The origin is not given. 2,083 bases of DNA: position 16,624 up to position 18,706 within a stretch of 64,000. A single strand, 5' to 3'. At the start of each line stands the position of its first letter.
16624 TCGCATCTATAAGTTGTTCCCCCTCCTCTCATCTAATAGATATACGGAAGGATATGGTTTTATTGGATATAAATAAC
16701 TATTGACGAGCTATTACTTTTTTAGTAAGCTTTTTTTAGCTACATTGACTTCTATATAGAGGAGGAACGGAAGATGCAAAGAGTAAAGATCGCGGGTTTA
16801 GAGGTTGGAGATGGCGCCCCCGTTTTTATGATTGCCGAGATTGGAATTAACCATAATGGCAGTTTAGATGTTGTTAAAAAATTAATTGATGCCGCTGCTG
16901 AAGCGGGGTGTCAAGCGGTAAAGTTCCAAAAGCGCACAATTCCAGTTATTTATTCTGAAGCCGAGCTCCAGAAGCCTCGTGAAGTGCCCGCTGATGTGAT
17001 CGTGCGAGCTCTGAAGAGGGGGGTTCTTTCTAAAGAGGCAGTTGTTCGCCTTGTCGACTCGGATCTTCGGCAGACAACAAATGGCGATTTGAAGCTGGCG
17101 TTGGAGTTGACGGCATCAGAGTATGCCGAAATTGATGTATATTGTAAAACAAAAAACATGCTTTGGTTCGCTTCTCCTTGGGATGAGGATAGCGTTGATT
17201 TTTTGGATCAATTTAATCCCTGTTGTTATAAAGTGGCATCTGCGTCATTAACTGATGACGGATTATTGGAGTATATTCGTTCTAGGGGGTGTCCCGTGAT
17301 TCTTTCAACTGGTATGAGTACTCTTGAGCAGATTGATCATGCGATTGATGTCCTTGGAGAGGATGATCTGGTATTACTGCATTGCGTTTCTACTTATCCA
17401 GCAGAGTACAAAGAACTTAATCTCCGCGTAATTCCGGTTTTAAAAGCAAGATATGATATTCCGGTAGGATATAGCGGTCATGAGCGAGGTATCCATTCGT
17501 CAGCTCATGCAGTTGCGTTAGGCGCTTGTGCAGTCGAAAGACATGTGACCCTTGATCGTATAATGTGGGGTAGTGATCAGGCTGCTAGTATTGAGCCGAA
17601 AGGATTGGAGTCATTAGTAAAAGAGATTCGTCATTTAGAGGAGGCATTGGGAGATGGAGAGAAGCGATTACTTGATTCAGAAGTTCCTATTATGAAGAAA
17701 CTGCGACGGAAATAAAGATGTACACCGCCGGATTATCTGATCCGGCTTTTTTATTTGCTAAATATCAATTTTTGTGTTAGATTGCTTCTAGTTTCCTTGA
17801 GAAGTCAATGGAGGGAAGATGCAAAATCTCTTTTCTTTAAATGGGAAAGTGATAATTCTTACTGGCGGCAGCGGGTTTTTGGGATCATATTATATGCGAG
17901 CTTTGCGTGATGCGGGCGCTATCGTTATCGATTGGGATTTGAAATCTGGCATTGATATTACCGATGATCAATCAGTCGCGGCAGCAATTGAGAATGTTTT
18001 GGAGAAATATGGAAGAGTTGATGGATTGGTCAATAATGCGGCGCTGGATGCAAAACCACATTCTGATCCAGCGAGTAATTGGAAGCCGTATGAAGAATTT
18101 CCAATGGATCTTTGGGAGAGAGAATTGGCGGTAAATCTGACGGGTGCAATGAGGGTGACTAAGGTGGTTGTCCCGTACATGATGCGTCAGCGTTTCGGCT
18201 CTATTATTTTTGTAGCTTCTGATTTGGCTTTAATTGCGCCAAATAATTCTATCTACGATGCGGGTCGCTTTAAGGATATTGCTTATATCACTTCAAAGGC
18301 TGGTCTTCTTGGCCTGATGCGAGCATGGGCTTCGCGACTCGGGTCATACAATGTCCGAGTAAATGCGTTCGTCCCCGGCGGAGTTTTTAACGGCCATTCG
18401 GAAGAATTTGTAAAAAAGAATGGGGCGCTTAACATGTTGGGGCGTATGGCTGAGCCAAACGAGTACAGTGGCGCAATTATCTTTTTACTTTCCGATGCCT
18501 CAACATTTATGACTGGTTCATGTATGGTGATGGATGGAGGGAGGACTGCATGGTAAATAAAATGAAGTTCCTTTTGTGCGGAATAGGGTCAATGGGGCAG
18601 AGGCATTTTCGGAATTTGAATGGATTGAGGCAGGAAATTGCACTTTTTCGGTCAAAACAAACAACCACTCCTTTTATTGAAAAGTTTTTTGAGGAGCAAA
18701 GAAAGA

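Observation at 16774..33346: Two separate nonulosonic-acid modules (NeuB/NeuA twice, plus NeuC) with an atypical SAF-less NeuB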

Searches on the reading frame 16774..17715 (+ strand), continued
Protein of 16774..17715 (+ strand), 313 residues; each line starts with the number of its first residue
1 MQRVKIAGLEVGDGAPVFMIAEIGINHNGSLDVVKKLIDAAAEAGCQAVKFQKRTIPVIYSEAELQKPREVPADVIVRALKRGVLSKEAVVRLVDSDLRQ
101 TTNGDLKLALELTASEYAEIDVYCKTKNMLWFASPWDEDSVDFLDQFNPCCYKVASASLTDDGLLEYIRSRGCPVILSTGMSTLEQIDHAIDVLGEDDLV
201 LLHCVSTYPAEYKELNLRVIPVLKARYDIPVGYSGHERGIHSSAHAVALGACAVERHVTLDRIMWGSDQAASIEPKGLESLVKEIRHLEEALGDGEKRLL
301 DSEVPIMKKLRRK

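Call 72: fold_search(model_id=the predicted structure, library=pdb)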
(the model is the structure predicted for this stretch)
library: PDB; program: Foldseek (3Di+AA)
matches with E <= 10: 1933; with E <= 0.001: 849
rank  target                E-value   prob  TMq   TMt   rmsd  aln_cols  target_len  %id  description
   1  6ncs_A                9.1e-27  1.00  0.78  0.85   4.1       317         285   32  Crystal structure of N-acetylneuraminic acid (Sialic acid) synthetase from Leptospira borgpetersenii serovar Hardjo-bo (released 2018-12-26)
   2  1xuu                  1.8e-25  1.00  0.80  0.73   3.5       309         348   26  Crystal structure of sialic acid synthase (NeuB) in complex with Mn2+ and Malate from Neisseria meningitidis (released 2004-11-02)
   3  4ipj                  3.1e-25  1.00  0.80  0.72   4.0       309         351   26  Crystal Structure of R314K N-acetyl Neuraminic Acid Synthase from Neiserria meningitidis with Malate bound (released 2013-04-10)
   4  4ipi                  3.5e-25  1.00  0.80  0.72   3.5       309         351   26  Crystal Structure of R314A N-acetyl Neuraminic Acid Synthase from Neiserria meningitidis with Malate bound (released 2013-04-10)
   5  2wqp                  5.4e-25  1.00  0.80  0.72   4.0       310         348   26  Crystal structure of sialic acid synthase NeuB-inhibitor complex (released 2009-09-15)
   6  1vli                  2.3e-24  1.00  0.73  0.64   5.9       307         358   31  Crystal structure of Spore coat polysaccharide biosynthesis protein spsE (BSU37870) from Bacillus subtilis at 2.38 A res (released 2004-09-21)
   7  8h2c_C                6.7e-24  1.00  0.75  0.69   5.5       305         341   29  Crystal structure of the pseudaminic acid synthase PseI from Campylobacter jejuni (released 2022-11-09)
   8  8h2c_D                1.0e-23  1.00  0.73  0.67   6.1       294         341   30  Crystal structure of the pseudaminic acid synthase PseI from Campylobacter jejuni (released 2022-11-09)
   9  8h2c_A                1.2e-23  1.00  0.73  0.67   6.1       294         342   30  Crystal structure of the pseudaminic acid synthase PseI from Campylobacter jejuni (released 2022-11-09)
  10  8h2c_B                5.4e-22  1.00  0.70  0.66   6.1       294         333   29  Crystal structure of the pseudaminic acid synthase PseI from Campylobacter jejuni (released 2022-11-09)
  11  3g8r_B                1.7e-18  1.00  0.73  0.68   3.9       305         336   25  Crystal structure of putative spore coat polysaccharide biosynthesis protein E from Chromobacterium violaceum ATCC 124 (released 2009-04-07)
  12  3g8r_A                9.0e-18  1.00  0.75  0.70   3.4       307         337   25  Crystal structure of putative spore coat polysaccharide biosynthesis protein E from Chromobacterium violaceum ATCC 124 (released 2009-04-07)
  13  1rzm_A                3.8e-14  1.00  0.66  0.62   4.5       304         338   15  Crystal structure of 3-deoxy-D-arabino-heptulosonate-7-phosphate synthase (DAHPS) from Thermotoga maritima complexed w (released 2004-08-10)
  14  3pg8_B                2.7e-13  1.00  0.66  0.78   4.0       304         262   14  Truncated form of 3-deoxy-D-arabino-heptulosonate 7-phosphate synthase from Thermotoga maritima (released 2011-01-26)
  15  3tfc_A                3.9e-13  1.00  0.63  0.58   4.7       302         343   17  1.95 Angstrom crystal structure of a bifunctional 3-deoxy-7-phosphoheptulonate synthase/chorismate mutase (aroA) from  (released 2011-08-31)
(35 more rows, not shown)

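Call 99: search_dna_similar(query=window:16774-17715:+, collection=plasmids, mode=protein, max_rows=25)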
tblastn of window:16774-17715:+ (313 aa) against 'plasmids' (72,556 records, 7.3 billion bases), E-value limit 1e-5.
Records with a match: 165; places in all: 181; records where one place covers at least 80% of the query: 164.
Best place of each record, by identity: <60% 165.
By first word of the organism name: Bacillus 63; Sinorhizobium 30; Azospirillum 17; Ensifer 5; Rhizobium 5; Halorussus 2; Sulfitobacter 2; Priestia 2; Acinetobacter 2; Mesorhizobium 2; and 33 more.
By predicted mobility (MOB-suite, as given by PLSDB): non-mobilizable 104; mobilizable 36; conjugative 25.
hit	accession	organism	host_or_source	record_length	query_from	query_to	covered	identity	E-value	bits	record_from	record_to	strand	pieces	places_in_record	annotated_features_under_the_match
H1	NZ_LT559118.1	Nonomuraea gerenzanensis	-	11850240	4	312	99%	49.2%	1e-88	296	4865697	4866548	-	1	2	none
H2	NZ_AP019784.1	Methylomagnum ishizawai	-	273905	4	312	99%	47.2%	1e-79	270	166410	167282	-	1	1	N-acetylneuraminate synthase family protein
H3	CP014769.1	Hymenobacter psoromatis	Lichen,single cell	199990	11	297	92%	47.9%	9e-79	268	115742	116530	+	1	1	N-acetylneuraminate synthase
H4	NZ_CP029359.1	Azospirillum thermophilum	cell culture,hot spring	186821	17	311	94%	46.1%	9e-75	256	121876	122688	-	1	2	N-acetylneuraminate synthase family protein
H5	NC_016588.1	Azospirillum lipoferum 4B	-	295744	4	303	96%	39.9%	4e-53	194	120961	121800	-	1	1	neuB: N-acetylneuraminate synthase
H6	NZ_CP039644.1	Azospirillum sp. TSA2s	Soil,rice paddy soil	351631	1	309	99%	37.3%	4e-58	208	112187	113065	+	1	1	neuB: N-acetylneuraminate synthase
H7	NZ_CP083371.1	Ensifer canadensis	Melilotus albus,Cell Culture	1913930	3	300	95%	38.5%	9e-48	178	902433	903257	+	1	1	none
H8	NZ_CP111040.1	Haladaptatus caseinilyticus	cell culture,sediment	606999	6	312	98%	37.1%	2e-44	169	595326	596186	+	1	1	neuB: N-acetylneuraminate synthase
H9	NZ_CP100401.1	Halorussus aquaticus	cell culture,saline soil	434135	1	312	100%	36.4%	3e-41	159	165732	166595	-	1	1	N-acetylneuraminate synthase family protein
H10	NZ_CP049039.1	Pseudohalocynthiibacter aestuariivivens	pure culutre,Seawater recirculating ...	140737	4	313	99%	35.0%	8e-44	167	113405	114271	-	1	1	N-acetylneuraminate synthase family protein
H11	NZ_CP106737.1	Roseovarius pelagicus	cell culture,Arctic seawater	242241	4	313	99%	35.0%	8e-44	167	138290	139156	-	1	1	N-acetylneuraminate synthase family protein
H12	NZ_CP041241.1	Sinorhizobium mexicanum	Acaciella angustissima,cell culture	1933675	5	297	94%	36.8%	1e-53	195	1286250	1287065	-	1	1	none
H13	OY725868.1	Subdoligranulum variabile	-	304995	8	304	95%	35.2%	6e-48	179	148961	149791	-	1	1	record has no annotation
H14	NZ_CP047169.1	Ponticoccus alexandrii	surface sea water,shallow sea, symbosis ...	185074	2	293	93%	35.5%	2e-35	142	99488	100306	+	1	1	pseI: pseudaminic acid synthase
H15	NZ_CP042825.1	Rhizobium sp. WL3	Wheat,phyllosphere swab,leaves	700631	17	303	92%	35.5%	2e-36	145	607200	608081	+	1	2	neuB: N-acetylneuraminate synthase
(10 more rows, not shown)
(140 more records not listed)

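Call 100: get_annotated_region(hit=H1, flank=9000)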
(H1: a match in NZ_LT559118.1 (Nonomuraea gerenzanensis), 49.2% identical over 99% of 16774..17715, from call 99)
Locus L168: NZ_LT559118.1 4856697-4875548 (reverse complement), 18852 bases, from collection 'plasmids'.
description: Nonomuraea gerenzanensis isolate nono1 plasmid I, complete sequence
organism: Nonomuraea gerenzanensis (NCBI taxid 93944)
taxonomy: Bacteria; Actinomycetota; Actinomycetes; Streptosporangiales; Streptosporangiaceae; Nonomuraea; Nonomuraea gerenzanensis
host: -; source: -; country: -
typing (MOB-suite, as given by PLSDB): non-mobilizable
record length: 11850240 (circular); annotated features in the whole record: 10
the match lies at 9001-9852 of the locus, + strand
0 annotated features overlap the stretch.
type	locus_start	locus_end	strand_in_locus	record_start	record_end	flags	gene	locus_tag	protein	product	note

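Call 101: get_annotated_region(hit=H2, flank=9000)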
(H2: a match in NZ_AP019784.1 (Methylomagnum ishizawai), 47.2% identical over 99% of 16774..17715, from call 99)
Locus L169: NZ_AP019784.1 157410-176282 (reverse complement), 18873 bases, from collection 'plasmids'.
description: Methylomagnum ishizawai strain RS11D-Pr plasmid pRS11DPr1, complete sequence
organism: Methylomagnum ishizawai (NCBI taxid 1760988)
taxonomy: Bacteria; Pseudomonadota; Gammaproteobacteria; Methylococcales; Methylococcaceae; Methylomagnum; Methylomagnum ishizawai
host: -; source: -; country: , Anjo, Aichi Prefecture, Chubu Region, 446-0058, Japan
typing (MOB-suite, as given by PLSDB): non-mobilizable
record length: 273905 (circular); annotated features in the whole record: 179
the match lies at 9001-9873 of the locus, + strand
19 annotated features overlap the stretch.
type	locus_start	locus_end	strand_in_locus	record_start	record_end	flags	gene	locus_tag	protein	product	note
CDS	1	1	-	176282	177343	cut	-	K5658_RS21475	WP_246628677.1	glycosyltransferase family 2 protein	-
CDS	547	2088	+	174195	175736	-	-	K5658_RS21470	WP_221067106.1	glycosyltransferase family 39 protein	-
CDS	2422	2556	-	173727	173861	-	-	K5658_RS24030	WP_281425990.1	hypothetical protein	-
CDS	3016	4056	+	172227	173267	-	-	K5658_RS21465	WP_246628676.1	hypothetical protein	-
CDS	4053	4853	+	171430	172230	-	-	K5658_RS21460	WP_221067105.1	glycosyltransferase family protein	-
CDS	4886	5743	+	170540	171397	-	-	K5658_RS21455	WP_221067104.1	1-deoxy-D-xylulose-5-phosphate synthase N-terminal domain-containing protein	GO:0016114 - terpenoid biosynthetic process [Evidence IEA]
CDS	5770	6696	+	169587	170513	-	-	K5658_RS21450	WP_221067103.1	transketolase C-terminal domain-containing protein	-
CDS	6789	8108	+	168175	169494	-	-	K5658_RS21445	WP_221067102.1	aminotransferase class III-fold pyridoxal phosphate-dependent enzyme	-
CDS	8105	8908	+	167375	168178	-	-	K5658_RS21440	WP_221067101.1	SDR family oxidoreductase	-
CDS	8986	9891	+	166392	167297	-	-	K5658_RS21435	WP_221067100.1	N-acetylneuraminate synthase family protein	GO:0016051 - carbohydrate biosynthetic process [Evidence IEA]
CDS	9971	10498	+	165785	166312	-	-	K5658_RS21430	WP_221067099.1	HAD-IIIA family hydrolase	-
CDS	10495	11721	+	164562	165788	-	lplT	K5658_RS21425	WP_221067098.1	lysophospholipid transporter LplT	GO:0055085 - transmembrane transport [Evidence IEA]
CDS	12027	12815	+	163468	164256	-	-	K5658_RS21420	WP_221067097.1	GNAT family N-acyltransferase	-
CDS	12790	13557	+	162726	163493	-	-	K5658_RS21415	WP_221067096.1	lysophospholipid acyltransferase family protein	-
CDS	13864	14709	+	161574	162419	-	-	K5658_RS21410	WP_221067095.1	hypothetical protein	-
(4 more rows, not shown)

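Call 104: search_solved_structures(query=L005:17070-17651:+, show_alignments=1)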
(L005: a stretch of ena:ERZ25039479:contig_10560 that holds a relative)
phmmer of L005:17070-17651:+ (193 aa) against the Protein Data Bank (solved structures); distinct sequences matched with E-value up to 0.001: 17.
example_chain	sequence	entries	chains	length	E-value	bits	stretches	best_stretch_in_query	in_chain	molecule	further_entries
2xbl_A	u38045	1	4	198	2.2e-57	197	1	29-192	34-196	PHOSPHOHEPTOSE ISOMERASE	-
2x3y_A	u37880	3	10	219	2.8e-57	196.6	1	29-192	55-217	PHOSPHOHEPTOSE ISOMERASE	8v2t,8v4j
5lu5_A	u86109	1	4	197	5.6e-57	195.6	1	29-192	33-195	Phosphoheptose isomerase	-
5ltz_A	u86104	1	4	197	5.6e-57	195.6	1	29-192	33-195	Phosphoheptose isomerase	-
5lu7_A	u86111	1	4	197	2.9e-56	193.3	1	29-192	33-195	Phosphoheptose isomerase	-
5lu6_A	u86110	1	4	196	2.9e-56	193.3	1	29-192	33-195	Phosphoheptose isomerase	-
1tk9_A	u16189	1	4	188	5e-54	186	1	1-188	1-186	Phosphoheptose isomerase 1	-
5i01_A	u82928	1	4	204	2e-43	151.5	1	33-190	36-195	Phosphoheptose isomerase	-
1x92_A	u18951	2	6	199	8.6e-43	149.4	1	36-192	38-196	PHOSPHOHEPTOSE ISOMERASE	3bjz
5by2_A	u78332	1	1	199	1.2e-40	142.4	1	25-193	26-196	Phosphoheptose isomerase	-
1x94_A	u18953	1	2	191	1.6e-40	142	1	7-190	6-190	putative Phosphoheptose isomerase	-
2i22_A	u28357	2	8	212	1.1e-39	139.3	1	31-190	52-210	Phosphoheptose isomerase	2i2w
4u6n_A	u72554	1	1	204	2.6e-38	134.8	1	28-191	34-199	DnaA initiator-associating protein DiaA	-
2yva_A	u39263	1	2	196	3.1e-38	134.5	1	28-191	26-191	DnaA initiator-associating protein diaA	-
3trj_A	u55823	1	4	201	6.9e-36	126.9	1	8-192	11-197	Phosphoheptose isomerase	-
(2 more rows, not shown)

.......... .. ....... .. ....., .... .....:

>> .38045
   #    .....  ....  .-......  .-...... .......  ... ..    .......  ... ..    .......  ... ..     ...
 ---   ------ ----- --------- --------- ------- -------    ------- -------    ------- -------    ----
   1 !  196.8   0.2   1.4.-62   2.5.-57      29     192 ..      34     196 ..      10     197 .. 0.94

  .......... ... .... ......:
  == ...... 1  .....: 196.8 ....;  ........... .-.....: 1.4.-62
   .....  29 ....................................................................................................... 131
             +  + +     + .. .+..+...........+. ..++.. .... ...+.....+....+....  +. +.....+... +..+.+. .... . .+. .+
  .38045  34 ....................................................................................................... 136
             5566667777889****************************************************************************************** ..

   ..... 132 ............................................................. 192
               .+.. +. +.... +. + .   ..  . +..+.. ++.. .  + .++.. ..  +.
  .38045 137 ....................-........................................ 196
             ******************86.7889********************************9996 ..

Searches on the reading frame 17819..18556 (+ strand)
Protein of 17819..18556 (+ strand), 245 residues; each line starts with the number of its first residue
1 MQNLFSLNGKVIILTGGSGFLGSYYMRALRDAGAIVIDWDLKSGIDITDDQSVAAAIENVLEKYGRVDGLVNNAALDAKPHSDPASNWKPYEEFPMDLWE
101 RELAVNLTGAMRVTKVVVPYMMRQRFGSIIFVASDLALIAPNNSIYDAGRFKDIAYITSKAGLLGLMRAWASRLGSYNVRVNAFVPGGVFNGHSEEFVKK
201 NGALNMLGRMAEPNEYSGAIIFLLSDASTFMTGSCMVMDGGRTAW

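Call 3: search_protein_families(library=pfam, proteins=[window:17819-18556:+])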
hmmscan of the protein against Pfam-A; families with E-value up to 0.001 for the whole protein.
window:17819-18556:+ (245 aa): 3 families
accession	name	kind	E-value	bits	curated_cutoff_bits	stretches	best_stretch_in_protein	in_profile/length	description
PF13561.12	adh_short_C2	-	1.2e-37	130.2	27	1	45-242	50-235/236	Enoyl-(Acyl carrier protein) reductase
PF00106.31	adh_short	-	1.3e-31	110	26.6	1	45-191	56-184/195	short chain dehydrogenase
PF01370.27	Epimerase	-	0.0001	22.3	20.9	1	12-80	1-77/240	NAD dependent epimerase/dehydratase family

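Call 5: search_protein_families(library=ncbifam, proteins=[window:17819-18556:+], max_evalue=0.00001)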
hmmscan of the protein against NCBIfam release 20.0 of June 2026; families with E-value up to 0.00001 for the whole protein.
window:17819-18556:+ (245 aa): 185 families (the best 25 are shown)
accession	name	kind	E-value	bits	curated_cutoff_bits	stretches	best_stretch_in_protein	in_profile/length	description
NF009466.0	PRK12826.1-2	subfamily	1.7e-37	129.3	222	1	45-243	60-245/248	3-oxoacyl-ACP reductase FabG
NF006070.0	PRK08213.1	subfamily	6.8e-37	127.4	279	1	45-244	68-258/259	gluconate 5-dehydrogenase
NF006619.0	PRK09186.1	equivalog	2.7e-35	122.2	255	1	45-241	62-253/256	oxidoreductase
NF005681.0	PRK07478.1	subfamily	3.3e-34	118.4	267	1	46-243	63-250/254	SDR family oxidoreductase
NF005853.0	PRK07774.1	equivalog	3.9e-34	118.2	303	1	43-242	60-246/250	SDR family oxidoreductase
NF005559.1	PRK07231.1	subfamily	6.1e-34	117.6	215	1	45-243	59-248/249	glucose 1-dehydrogenase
NF004778.0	PRK06124.1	equivalog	6.3e-32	111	303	1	45-243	67-253/256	SDR family oxidoreductase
NF004791.0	PRK06138.1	equivalog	7.7e-32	110.6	312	1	45-245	60-252/252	SDR family oxidoreductase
NF005007.0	PRK06398.1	equivalog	1.1e-31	109.9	341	1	6-243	4-246/259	aldose dehydrogenase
TIGR03971.1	SDR_subfam_1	subfamily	2.7e-31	108.9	300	1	45-243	71-269/271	mycofactocin-coupled SDR family oxidoreductase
NF005309.0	PRK06841.1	subfamily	6.7e-31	107.7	286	1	3-243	9-253/255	GolD/DthD family dehydrogenase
NF053702.1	TrHdxCHCADhChcB1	equivalog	2.1e-30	105.9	400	1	45-244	62-242/250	trans-4-hydroxycyclohexanecarboxylate dehydrogenase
NF005390.0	PRK06935.1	equivalog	6.2e-30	104.4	369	1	2-241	8-254/258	2-dehydro-3-deoxy-D-gluconate 5-dehydrogenase KduD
NF005067.0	PRK06484.1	equivalog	6.2e-30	104.2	713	1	45-244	62-253/524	short chain dehydrogenase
TIGR01830.1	3oxo_ACP_reduc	equivalog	3.6e-29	102.1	297.75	1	44-241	54-237/239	3-oxoacyl-[acyl-carrier-protein] reductase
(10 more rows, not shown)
